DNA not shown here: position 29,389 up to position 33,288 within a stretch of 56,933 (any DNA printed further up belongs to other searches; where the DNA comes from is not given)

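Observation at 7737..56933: Two tandem, co-directional giant ORFs (about 6,229 and at least 10,131 codons) occupy 86% of the window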

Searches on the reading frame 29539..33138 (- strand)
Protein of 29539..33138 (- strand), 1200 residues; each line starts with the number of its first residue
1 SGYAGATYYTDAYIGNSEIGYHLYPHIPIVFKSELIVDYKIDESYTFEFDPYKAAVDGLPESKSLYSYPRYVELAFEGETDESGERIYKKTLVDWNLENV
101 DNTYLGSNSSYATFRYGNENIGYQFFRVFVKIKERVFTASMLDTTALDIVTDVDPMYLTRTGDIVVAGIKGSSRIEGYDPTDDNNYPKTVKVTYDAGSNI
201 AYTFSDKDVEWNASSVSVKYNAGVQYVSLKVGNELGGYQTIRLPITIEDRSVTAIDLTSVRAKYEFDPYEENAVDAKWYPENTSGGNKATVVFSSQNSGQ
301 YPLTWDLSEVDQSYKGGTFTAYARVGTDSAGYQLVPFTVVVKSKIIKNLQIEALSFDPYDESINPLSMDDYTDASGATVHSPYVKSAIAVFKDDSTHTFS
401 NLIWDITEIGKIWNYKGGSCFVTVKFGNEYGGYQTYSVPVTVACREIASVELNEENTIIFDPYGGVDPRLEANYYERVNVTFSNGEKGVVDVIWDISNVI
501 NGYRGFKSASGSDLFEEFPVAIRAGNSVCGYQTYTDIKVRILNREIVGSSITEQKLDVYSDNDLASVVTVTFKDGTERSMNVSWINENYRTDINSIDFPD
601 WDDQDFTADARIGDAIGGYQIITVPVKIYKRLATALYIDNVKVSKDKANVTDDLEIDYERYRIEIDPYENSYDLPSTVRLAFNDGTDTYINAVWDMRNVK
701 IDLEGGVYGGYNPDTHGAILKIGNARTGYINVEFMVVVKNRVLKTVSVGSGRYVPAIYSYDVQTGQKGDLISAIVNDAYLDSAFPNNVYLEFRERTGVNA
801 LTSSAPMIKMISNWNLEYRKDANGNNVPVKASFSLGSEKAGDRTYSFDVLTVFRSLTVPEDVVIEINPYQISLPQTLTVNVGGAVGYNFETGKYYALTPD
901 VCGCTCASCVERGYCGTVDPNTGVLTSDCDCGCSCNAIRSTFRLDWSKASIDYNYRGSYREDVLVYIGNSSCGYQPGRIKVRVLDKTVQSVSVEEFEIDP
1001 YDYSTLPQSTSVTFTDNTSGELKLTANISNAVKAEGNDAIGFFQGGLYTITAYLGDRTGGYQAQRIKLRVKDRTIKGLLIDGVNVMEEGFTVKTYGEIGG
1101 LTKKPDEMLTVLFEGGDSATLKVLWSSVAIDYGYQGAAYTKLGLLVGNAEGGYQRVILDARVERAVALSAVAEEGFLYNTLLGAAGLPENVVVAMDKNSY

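Call 30: search_protein_families(library=pfam, proteins=[window:29932-32931:-], max_evalue=1)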
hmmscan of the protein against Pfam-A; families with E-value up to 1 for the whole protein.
window:29932-32931:- (1000 aa): 2 families
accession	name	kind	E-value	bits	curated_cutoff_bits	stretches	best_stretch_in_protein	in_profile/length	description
PF07532.17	Big_4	-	1.1e-14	54.1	22.1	5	497-522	18-44/59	Bacterial Ig-like domain (group 4)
PF10387.14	DUF2442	-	0.038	14.7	23.9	0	498-517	11-30/72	Protein of unknown function (DUF2442)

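Call 95: search_protein_families(library=ncbifam, proteins=[window:29539-33138:-], max_evalue=0.1)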
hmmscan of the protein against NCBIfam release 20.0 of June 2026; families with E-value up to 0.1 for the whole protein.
window:29539-33138:- (1200 aa): 0 families
